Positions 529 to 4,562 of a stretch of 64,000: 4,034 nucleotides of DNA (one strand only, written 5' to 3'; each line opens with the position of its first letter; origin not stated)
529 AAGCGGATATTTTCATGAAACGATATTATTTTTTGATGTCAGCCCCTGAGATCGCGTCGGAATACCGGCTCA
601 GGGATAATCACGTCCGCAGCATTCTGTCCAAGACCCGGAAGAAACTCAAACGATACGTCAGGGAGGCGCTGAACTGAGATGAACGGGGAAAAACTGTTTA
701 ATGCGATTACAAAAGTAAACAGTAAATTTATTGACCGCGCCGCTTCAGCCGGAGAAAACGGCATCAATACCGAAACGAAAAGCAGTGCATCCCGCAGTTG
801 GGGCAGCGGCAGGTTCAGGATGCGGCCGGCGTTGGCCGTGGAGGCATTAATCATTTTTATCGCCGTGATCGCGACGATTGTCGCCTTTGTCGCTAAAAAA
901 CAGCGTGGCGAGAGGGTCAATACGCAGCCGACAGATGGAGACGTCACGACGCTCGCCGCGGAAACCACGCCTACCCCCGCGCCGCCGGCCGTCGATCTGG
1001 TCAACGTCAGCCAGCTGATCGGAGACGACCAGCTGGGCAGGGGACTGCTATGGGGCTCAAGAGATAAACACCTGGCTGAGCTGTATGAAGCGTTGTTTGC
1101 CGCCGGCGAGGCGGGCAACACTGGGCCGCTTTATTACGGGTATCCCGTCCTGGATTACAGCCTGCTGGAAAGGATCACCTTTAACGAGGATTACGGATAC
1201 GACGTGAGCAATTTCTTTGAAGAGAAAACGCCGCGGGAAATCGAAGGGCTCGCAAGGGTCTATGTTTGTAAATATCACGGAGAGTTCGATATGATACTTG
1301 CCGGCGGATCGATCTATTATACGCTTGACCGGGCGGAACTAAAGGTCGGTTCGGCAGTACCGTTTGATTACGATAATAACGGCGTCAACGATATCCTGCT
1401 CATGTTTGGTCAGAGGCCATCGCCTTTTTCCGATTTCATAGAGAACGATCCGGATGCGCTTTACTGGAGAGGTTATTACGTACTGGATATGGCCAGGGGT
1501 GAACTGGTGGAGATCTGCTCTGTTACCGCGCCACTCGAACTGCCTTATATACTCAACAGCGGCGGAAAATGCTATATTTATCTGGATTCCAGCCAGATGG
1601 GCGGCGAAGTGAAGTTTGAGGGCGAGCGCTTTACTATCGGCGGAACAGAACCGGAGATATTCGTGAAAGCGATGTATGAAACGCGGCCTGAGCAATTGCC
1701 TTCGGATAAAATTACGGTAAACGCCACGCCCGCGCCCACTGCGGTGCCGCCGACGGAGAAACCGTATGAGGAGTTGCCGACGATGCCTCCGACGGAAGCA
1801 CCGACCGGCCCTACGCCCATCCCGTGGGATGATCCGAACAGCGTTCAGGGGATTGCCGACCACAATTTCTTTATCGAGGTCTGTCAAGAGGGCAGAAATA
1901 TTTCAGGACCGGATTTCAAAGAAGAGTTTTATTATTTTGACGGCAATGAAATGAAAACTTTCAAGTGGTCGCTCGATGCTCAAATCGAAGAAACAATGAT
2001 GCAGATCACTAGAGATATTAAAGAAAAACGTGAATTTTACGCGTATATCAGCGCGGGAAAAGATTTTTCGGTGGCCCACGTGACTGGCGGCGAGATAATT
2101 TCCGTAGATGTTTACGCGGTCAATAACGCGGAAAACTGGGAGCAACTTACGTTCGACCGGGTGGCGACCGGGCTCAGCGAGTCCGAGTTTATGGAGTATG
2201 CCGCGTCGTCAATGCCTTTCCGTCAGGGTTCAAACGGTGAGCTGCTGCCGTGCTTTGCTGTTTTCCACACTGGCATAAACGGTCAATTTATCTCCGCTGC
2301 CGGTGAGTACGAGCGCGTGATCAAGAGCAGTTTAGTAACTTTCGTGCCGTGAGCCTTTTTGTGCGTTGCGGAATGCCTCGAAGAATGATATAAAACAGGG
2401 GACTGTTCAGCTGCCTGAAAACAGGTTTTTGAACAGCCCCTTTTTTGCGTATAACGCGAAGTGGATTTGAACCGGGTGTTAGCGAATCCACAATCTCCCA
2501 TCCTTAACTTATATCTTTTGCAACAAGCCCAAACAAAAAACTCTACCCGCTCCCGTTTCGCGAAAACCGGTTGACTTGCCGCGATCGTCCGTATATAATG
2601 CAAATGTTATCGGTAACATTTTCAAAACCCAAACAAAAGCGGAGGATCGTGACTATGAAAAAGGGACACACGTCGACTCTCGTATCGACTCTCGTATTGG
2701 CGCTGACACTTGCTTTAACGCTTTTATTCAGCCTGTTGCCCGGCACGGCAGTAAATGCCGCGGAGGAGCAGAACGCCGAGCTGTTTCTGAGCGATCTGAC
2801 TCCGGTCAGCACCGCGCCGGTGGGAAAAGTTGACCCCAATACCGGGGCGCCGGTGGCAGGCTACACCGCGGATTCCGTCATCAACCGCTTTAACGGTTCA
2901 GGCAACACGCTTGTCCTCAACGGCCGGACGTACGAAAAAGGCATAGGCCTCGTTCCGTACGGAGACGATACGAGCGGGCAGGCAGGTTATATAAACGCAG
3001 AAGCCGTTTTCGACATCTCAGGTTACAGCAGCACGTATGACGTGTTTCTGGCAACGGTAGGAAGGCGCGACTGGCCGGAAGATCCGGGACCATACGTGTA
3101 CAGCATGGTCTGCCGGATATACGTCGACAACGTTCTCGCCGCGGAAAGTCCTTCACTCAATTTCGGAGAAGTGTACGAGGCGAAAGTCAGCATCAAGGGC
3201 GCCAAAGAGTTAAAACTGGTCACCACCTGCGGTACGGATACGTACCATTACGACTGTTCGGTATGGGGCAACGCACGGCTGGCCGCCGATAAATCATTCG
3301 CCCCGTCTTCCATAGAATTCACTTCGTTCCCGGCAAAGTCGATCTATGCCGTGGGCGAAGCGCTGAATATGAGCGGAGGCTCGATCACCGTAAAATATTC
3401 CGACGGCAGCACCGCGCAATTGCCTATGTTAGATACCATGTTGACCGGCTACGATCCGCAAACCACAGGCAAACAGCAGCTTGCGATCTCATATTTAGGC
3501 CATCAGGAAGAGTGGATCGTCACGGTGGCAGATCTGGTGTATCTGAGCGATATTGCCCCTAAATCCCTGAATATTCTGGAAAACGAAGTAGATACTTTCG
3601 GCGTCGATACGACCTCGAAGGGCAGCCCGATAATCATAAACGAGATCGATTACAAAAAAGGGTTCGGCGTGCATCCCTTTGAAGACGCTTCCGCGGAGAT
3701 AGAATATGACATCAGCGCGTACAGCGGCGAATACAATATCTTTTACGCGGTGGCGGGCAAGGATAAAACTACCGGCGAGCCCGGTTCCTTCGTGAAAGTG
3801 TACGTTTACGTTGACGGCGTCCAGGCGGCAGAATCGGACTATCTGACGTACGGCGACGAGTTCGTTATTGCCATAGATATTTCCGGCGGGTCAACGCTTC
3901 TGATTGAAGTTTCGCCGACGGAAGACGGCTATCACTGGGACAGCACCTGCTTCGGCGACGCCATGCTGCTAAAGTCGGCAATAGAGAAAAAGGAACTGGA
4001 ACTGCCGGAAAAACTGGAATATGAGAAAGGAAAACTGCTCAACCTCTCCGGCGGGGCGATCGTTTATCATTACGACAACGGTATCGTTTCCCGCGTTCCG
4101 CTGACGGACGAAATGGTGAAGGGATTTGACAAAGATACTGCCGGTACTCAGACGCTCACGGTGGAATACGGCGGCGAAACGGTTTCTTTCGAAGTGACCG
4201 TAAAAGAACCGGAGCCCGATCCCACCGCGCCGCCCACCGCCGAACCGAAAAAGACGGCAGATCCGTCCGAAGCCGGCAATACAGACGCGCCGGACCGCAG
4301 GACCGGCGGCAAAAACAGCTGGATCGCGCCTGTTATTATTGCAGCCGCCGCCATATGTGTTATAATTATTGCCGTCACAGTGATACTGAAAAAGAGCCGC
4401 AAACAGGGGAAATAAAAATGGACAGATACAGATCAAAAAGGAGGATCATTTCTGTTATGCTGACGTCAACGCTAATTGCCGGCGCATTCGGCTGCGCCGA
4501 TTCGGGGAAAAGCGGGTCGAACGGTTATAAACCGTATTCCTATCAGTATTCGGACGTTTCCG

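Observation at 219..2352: XRE-HTH::sigma70-region-4 fusion regulator translationally coupled to a large membrane-anchored partner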

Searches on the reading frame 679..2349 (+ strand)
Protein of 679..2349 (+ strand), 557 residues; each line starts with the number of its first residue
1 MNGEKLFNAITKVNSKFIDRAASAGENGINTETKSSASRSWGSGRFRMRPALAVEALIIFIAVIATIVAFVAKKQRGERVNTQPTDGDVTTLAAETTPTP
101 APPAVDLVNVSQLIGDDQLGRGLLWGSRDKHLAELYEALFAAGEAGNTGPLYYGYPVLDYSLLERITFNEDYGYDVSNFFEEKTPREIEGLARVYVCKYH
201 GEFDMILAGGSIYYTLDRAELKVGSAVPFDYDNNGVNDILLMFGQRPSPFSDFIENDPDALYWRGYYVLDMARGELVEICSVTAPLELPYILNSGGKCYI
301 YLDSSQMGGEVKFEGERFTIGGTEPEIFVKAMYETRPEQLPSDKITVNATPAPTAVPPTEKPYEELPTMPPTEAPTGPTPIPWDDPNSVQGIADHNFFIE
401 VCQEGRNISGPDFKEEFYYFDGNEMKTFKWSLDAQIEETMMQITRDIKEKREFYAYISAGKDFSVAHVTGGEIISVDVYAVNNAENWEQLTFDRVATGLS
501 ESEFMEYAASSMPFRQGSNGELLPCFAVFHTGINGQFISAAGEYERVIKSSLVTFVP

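Call 3: search_protein_families(library=pfam, proteins=[window:679-2349:+], max_evalue=1)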
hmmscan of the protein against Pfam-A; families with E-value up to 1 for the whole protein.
window:679-2349:+ (557 aa): 0 families

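Call 4: search_protein_families(library=ncbifam, proteins=[window:679-2349:+], max_evalue=1)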
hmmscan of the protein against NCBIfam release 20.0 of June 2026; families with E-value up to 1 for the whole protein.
window:679-2349:+ (557 aa): 1 family
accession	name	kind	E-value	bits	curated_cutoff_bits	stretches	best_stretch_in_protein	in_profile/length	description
NF041034.1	Rad50_Sulf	equivalog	0.19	9.5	1000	1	444-476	756-788/872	DNA double-strand break repair ATPase Rad50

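Call 26: search_protein_representatives(protein=window:679-2349:+)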
Query: 557 residues. Proteins with E-value up to 0.001 (for the whole library): 13; up to 1e-10: 12; up to 1e-30: 6. The best 13 are listed.
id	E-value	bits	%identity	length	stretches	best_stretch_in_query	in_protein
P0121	0.0e+00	1170.9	93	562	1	1-557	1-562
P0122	2.6e-96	339.7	42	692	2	32-347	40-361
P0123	1.7e-88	313.9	41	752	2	22-346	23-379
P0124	1.1e-45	172.6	41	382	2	346-557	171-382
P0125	8.9e-36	139.9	32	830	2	349-555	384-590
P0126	7.8e-35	136.8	32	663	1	27-555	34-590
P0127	1.4e-26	109.6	29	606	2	224-556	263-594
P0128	4.2e-21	91.4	40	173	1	356-483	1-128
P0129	5.6e-21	91.1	35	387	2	348-556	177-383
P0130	7.3e-15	70.9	31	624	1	203-555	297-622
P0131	2.9e-13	65.6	35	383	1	416-556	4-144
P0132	7.3e-13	64.3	33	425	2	204-401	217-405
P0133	5.3e-09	51.5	32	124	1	429-557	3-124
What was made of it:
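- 985..2349 (+): Extracytoplasmic part of the partner: two beta-rich domains (residues ~103-345 and ~385-557) joined by a Pro/Thr linker (residues ~349-385, nt 1723-1833). A first Pro/Thr linker (residues ~83-103, nt 925-987) lies between the TM helix and this span. Only 13 relatives exist among 1.84 billion representatives, and they match the two domains separately (call 26).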

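Call 40: search_protein_families(library=pfam, alignment_id=A2, max_evalue=0.001)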
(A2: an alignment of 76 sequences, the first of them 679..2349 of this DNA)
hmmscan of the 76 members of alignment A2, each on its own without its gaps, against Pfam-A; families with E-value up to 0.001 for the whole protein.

A. member 1, window:679-2349:+ (557 aa): 0 families

B. families by the number of members that match (of 76 scanned): 5 families
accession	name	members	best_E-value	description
PF00079.25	Serpin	6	2.3e-68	Serpin (serine protease inhibitor)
PF13306.12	LRR_5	3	4e-84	BspA type Leucine rich repeat region (6 copies)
PF00496.27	SBP_bac_5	2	3.2e-16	Bacterial extracellular solute-binding proteins, family 5 Middle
PF18998.6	Flg_new_2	1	8.3e-06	Divergent InlB B-repeat domain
PF25398.1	CUX1_N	1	0.0002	CUX1-like, N-terminal tRNA-binding arm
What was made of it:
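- No known anti-sigma domain is detectable in the partner (calls 3, 4, 40).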

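Call 61: find_encoding_contigs(protein=P0121, flank=8000, max_places=4)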
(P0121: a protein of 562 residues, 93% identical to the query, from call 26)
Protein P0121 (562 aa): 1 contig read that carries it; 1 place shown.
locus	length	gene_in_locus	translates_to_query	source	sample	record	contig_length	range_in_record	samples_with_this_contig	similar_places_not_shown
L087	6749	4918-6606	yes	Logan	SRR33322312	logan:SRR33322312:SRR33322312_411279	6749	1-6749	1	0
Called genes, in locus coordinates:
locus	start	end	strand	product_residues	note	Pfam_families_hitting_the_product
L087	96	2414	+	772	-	PF22124:Glyco_hydro_95_cat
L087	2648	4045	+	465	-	PF04326:SLFN_AlbA_2, PF13749:HATPase_c_4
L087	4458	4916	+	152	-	PF13560:HTH_31, PF01381:HTH_3, PF12844:HTH_19, PF13443:HTH_26 (faint), PF04545:Sigma70_r4 (weak)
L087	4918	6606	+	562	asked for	-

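Call 67: search_protein_families(library=padloc, proteins=[window:679-2349:+], max_evalue=0.01)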
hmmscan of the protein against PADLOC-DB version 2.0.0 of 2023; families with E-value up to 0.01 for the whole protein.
window:679-2349:+ (557 aa): 0 families

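Call 68: search_protein_families(library=phrogs, proteins=[window:679-2349:+], max_evalue=0.01)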
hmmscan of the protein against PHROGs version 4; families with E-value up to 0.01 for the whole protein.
window:679-2349:+ (557 aa): 0 families

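Call 71: predict_structure(alignment_id=A8)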
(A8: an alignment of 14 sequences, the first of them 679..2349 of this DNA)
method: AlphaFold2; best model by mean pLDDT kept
length: 557 residues; sequences in the alignment: 14
mean_pLDDT: 70.7   pTM: 0.49
mean pLDDT of the five models: 70.7, 69.7, 67.9, 67.5, 62.2
residues with pLDDT >= 90: 112; 70-90: 249; 50-70: 59; < 50: 137
segments of 3 or more residues with pLDDT < 50: 1-66, 68-102, 170-172, 249-255, 351-376
pLDDT, mean of each block of 10 residues (from residue 1): 36 34 31 26 31 40 45 36 32 33 75 82 76 89 79 71 72 69 90 86 84 72 89 83 70 51 88 86 82 91 91 87 89 75 67 36 38 51 68 76 81 86 79 83 82 76 83 92 79 93 91 82 91 83 86 91
secondary structure, 60 per line:
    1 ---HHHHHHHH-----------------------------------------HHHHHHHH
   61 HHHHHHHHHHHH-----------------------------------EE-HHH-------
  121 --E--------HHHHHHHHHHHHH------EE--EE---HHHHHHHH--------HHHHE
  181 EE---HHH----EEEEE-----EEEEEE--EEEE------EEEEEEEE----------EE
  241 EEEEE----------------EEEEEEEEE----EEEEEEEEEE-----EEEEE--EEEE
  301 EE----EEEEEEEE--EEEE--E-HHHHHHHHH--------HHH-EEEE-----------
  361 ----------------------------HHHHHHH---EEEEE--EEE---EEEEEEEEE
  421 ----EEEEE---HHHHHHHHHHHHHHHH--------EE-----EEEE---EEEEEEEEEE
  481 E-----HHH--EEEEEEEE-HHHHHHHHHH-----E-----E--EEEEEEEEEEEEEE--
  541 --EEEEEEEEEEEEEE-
elements in order: H4-11 H53-72 H132-144 H160-167 H176-179 E180-182 E193-197 E203-208 E211-214 E221-228 E239-245 E262-270 E275-284 E290-294 E297-302 E307-314 E317-320 H325-333 E346-349 H389-395 E399-403 E406-408 E412-420 E425-429 H433-448 E464-467 E471-481 E492-499 H501-510 E525-538 E543-556
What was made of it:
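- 826..894 (+): Transmembrane helix of the partner, about residues 50-72. AF2 places a helix at residues 53-72 (call 71).
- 985..2349 (+): AF2 gives pLDDT of about 70-90 in the two domains and below 50 in most of each linker (call 71).
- Checked: Most of each (68-102 and 351-376) is modelled with pLDDT below 50 (call 71).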

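Call 76: fold_search(model_id=the predicted structure, library=pdb)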
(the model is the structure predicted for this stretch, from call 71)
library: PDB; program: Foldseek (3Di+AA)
matches with E <= 10: 591; with E <= 0.001: 0
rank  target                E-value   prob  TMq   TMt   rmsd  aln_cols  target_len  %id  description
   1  9c5v_B                1.0e-02  0.99  0.16  0.09   5.3       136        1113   11  Cryo EM structure of a DCAF2:degrader:BRD4 ternary complex (released 2025-10-01)
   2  9ltj_B                3.0e-02  0.95  0.16  0.12   7.2       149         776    9  Cryo-EM structure of DDB1-DDA1-DET1 complex (released 2026-01-28)
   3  9lu1_S                4.7e-02  0.96  0.16  0.09   5.3       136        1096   11  protein structure of DDB1-DDA1-DET1-Ube2e2 bound to COP1 dimer (released 2026-01-28)
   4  6sj7_B                4.7e-02  0.96  0.16  0.12   5.3       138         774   10  Structure of the human DDB1-DDA1-DCAF15 E3 ubiquitin ligase bound to RBM39 and Indisulam (released 2019-12-18)
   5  9lul_c                4.7e-02  0.92  0.16  0.11   5.4       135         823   10  Local refinement of stacked like DDB1-DDA1-DET1-Ube2e2-COP1 complex (layer 1) (released 2026-01-28)
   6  6xk9_B                5.5e-02  0.84  0.15  0.08   7.2       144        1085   10  Cereblon in complex with DDB1, CC-90009, and GSPT1 (released 2020-12-02)
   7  9sai_A                6.5e-02  0.80  0.15  0.11   7.4       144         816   10  Ternary PROTAC-mediated complex consisting of Cereblon, DDB1 and BRD4-BD1, non-covalently linked by JQ1-AcN (released 2025-10-29)
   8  7byf_A                7.2e-02  0.11  0.12  0.18  23.4       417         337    7  The crystal structure of mouse ORF10-Rae1-Nup98 complex (released 2021-03-24)
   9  9uax_I                8.5e-02  0.18  0.15  0.21  20.7       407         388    7  The structure of Myanmar_N2 and AS4C_Fab complex (released 2026-04-08)
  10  4ci1_A                9.0e-02  0.91  0.16  0.09   5.3       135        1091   10  Structure of the DDB1-CRBN E3 ubiquitin ligase bound to thalidomide (released 2014-07-16)
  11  8u16_B                9.5e-02  0.84  0.16  0.11   6.9       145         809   10  The ternary complex structure of DDB1-CRBN-SALL4(ZF1,2)-short bound to Pomalidomide (released 2023-12-27)
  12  6zue_A                1.0e-01  0.91  0.16  0.09   5.3       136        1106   11  Crystal structure of human DDB1 bound to human DCAF1 (amino acid residues 1046-1396) (released 2021-07-28)
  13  8zsw                  1.0e-01  0.87  0.15  0.08   5.4       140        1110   10  Crystal Structure of Human DDB1, a Component of the E3 Ubiquitin Ligase Complex (released 2025-06-11)
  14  9lul_f                1.0e-01  0.82  0.15  0.11   5.5       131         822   11  Local refinement of stacked like DDB1-DDA1-DET1-Ube2e2-COP1 complex (layer 1) (released 2026-01-28)
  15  9ivd_A                1.0e-01  0.80  0.15  0.11   6.0       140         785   10  Cryo-EM structure of CyclinD1 bound AMBRA1-DDB1 (released 2025-04-23)
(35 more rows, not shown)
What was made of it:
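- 985..2349 (+): Nothing in the PDB matches below E 0.01 (call 76).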

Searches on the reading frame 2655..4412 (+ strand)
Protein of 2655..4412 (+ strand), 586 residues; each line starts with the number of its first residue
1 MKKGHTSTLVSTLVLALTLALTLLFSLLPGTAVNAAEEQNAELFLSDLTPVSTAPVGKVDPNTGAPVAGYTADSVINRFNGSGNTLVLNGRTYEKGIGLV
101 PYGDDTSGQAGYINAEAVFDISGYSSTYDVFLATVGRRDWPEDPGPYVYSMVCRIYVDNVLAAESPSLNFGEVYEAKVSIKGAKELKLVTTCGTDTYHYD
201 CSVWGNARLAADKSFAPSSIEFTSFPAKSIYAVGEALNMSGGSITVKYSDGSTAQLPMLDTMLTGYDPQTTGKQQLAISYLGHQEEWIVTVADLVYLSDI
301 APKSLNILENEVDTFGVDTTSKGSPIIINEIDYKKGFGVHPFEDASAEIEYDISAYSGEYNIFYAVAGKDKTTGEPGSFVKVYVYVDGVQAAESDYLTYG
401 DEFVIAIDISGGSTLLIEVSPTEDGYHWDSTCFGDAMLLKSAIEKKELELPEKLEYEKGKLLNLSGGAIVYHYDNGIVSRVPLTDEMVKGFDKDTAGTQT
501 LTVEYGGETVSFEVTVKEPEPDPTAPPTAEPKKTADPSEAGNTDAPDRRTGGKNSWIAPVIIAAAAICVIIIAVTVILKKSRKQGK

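Call 3: search_protein_families(library=pfam, proteins=[window:2655-4412:+], max_evalue=1)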
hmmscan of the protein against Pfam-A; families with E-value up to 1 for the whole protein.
window:2655-4412:+ (586 aa): 4 families
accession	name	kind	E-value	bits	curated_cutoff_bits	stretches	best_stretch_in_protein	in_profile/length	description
PF08305.17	NPCBM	-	2.1e-38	131.8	23.9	2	295-438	3-136/137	NPCBM/NEW2 domain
PF07523.18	Big_3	-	1e-26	93.4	21.2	2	226-291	3-68/68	Bacterial Ig-like domain (group 3)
PF24368.1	DUF7524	-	0.0053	17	27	1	491-576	74-162/182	Family of unknown function (DUF7524)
PF08428.16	Rib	-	0.67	11.1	27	0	242-255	54-67/76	Rib domain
